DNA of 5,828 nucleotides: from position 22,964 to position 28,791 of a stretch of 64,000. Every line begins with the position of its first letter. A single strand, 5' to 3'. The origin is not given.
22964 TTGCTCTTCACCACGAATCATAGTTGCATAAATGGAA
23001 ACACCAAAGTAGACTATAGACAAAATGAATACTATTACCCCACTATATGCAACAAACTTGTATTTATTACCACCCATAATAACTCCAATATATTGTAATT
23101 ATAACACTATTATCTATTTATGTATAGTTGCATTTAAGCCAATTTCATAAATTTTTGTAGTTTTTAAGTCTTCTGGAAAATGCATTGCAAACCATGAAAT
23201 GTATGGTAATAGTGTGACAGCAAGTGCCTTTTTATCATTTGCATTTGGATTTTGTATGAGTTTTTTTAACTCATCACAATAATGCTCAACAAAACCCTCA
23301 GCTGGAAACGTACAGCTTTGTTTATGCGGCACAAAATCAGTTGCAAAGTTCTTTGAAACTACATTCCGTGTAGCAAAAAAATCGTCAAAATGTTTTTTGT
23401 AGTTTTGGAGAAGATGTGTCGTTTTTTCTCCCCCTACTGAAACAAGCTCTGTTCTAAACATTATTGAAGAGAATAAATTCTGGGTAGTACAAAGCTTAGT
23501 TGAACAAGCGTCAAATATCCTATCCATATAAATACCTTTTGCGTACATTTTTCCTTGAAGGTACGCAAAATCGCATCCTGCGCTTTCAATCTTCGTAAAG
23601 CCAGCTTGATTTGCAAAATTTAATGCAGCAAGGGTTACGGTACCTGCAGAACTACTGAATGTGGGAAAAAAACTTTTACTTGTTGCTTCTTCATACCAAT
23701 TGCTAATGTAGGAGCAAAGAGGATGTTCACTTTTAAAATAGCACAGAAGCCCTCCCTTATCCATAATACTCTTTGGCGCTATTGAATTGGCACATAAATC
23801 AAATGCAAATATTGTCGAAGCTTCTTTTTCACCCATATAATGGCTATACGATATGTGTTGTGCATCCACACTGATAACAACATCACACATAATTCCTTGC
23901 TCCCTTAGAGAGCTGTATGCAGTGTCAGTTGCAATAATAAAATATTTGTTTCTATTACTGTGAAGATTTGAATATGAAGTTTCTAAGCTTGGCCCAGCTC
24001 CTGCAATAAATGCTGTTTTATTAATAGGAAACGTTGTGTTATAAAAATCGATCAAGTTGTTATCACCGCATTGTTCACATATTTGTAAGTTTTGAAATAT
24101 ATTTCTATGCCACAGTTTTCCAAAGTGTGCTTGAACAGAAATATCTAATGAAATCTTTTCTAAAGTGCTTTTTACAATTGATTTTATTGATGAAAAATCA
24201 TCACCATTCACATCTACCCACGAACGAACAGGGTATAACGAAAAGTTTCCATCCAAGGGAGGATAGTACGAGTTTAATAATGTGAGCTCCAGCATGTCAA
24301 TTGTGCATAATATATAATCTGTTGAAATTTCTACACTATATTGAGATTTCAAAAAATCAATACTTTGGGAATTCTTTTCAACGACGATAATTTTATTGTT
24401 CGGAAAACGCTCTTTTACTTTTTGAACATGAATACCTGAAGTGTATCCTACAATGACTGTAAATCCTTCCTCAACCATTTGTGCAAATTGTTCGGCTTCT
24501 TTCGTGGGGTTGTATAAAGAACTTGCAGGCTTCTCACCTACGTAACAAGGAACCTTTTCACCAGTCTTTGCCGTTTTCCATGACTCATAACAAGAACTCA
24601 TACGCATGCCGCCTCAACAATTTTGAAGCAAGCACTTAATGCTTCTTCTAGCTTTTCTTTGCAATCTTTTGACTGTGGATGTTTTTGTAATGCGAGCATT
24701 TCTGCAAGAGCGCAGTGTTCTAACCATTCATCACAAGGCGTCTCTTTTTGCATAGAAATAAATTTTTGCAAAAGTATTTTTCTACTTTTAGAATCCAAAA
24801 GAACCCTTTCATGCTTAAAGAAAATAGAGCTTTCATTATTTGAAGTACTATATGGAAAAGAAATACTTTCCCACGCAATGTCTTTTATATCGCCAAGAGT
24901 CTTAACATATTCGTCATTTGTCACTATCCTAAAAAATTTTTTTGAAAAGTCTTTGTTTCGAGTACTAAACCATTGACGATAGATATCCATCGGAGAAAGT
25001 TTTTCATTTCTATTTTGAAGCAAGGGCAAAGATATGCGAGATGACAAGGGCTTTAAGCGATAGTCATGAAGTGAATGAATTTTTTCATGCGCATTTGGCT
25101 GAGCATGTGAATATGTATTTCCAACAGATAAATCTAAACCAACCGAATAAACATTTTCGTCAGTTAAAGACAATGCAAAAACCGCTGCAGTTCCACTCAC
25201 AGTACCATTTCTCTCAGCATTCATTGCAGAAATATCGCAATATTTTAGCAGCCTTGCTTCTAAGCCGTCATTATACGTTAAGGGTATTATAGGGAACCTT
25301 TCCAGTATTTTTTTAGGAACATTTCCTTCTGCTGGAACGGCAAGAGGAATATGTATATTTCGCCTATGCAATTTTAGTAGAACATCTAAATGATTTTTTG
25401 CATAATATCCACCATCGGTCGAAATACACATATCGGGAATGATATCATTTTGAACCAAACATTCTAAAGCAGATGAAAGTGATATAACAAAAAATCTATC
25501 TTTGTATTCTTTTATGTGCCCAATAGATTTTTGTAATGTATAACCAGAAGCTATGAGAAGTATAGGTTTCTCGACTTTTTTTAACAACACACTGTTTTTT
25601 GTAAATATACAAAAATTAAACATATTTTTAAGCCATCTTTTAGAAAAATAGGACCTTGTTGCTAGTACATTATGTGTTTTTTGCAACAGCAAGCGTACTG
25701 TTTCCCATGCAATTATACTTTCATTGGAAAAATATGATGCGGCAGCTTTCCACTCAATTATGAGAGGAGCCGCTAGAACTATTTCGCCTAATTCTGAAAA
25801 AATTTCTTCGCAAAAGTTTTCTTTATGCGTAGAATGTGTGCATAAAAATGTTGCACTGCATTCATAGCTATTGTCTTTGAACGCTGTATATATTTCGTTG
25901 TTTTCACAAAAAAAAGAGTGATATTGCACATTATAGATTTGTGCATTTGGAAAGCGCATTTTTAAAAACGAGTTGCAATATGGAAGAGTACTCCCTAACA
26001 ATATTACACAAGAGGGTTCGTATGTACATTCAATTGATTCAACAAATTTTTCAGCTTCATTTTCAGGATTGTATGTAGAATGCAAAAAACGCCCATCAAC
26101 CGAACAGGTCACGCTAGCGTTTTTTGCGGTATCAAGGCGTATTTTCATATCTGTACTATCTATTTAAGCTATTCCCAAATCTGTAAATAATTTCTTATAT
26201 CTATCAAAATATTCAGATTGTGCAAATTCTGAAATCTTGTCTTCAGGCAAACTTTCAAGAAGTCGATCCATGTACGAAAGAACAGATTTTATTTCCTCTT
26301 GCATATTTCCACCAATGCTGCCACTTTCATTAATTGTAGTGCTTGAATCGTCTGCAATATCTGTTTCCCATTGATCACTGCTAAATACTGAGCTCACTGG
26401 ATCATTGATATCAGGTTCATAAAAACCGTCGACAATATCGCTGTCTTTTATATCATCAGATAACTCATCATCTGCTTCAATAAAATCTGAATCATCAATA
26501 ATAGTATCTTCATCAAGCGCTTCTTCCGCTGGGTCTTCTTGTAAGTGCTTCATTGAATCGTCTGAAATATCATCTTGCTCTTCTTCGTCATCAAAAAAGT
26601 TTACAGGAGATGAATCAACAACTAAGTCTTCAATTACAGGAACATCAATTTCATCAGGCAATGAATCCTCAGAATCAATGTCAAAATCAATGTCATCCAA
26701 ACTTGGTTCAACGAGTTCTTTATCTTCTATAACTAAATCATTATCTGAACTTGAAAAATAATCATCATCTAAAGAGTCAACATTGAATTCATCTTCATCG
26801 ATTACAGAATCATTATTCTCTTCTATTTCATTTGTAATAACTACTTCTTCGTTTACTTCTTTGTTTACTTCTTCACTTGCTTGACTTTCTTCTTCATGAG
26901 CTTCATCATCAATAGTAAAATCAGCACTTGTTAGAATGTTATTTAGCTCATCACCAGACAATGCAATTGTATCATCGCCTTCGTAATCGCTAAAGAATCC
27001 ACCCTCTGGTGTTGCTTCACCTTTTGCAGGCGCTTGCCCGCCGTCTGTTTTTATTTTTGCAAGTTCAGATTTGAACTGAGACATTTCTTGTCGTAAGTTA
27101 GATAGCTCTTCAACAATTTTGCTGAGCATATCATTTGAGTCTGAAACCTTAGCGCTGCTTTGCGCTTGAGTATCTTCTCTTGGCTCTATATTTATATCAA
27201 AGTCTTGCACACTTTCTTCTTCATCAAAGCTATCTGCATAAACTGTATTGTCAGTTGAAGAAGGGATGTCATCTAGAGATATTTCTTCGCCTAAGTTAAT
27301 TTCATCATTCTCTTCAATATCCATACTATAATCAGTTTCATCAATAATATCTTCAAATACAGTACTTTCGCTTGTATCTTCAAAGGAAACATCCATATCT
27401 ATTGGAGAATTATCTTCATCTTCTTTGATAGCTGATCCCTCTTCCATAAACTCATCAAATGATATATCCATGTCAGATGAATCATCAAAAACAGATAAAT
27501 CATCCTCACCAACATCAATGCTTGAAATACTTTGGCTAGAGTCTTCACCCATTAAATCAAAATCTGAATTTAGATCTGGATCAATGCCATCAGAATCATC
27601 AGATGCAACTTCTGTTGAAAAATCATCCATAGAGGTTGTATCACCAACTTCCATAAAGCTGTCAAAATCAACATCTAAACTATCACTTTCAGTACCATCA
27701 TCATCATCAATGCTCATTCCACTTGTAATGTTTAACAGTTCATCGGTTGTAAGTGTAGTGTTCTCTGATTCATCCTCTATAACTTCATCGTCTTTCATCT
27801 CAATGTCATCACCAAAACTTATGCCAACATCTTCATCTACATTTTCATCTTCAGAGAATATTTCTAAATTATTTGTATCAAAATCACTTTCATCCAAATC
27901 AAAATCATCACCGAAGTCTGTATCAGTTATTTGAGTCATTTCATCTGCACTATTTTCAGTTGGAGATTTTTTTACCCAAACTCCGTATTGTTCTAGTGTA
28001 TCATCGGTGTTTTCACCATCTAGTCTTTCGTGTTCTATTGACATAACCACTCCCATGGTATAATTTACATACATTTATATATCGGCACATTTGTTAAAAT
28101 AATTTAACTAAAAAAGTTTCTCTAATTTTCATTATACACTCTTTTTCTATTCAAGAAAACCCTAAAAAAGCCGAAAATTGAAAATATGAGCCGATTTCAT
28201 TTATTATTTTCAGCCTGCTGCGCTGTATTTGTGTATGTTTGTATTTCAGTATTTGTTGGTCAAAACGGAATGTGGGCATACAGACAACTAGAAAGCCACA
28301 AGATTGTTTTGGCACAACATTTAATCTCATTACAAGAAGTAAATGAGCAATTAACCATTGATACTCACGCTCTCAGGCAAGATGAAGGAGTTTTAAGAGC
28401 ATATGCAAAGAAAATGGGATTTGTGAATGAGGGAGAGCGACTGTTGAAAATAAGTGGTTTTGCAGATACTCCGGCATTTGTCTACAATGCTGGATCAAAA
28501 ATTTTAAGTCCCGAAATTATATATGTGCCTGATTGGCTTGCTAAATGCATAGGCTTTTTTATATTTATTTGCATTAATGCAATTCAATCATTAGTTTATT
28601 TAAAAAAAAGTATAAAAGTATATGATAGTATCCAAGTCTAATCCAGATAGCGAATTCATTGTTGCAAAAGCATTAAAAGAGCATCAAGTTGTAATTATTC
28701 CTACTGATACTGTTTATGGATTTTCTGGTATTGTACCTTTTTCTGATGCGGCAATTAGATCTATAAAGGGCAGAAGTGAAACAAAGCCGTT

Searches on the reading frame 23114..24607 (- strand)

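Call 72: search_protein_families(library=pfam, proteins=[window:23114-24607:-], max_evalue=0.00001)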
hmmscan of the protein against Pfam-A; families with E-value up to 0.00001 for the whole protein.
window:23114-24607:- (497 aa): 1 family
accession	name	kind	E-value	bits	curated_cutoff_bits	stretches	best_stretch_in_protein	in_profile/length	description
PF01973.23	MptE-like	-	1.6e-28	100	34.6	1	171-351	4-170/171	6-hydroxymethylpterin diphosphokinase MptE-like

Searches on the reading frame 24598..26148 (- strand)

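Call 72: search_protein_families(library=pfam, proteins=[window:24598-26148:-], max_evalue=0.00001)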
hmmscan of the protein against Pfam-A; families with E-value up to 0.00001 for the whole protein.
window:24598-26148:- (516 aa): 1 family
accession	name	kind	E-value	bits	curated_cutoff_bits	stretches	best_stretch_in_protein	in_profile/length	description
PF01973.23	MptE-like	-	1.3e-16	61.3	34.6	1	171-343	2-169/171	6-hydroxymethylpterin diphosphokinase MptE-like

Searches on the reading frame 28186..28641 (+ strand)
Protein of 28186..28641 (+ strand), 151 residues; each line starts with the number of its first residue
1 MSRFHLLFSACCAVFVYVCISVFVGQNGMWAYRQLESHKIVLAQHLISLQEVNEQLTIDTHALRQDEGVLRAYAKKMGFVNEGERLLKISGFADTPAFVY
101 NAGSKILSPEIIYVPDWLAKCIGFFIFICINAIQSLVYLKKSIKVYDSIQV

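Call 72: search_protein_families(library=pfam, proteins=[window:28186-28641:+], max_evalue=0.00001)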
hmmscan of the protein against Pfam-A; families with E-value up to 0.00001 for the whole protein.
window:28186-28641:+ (151 aa): 1 family
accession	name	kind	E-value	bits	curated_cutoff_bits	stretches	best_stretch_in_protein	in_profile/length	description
PF04977.20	DivIC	-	1.2e-09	38.2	28.9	1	14-89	1-77/80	Septum formation initiator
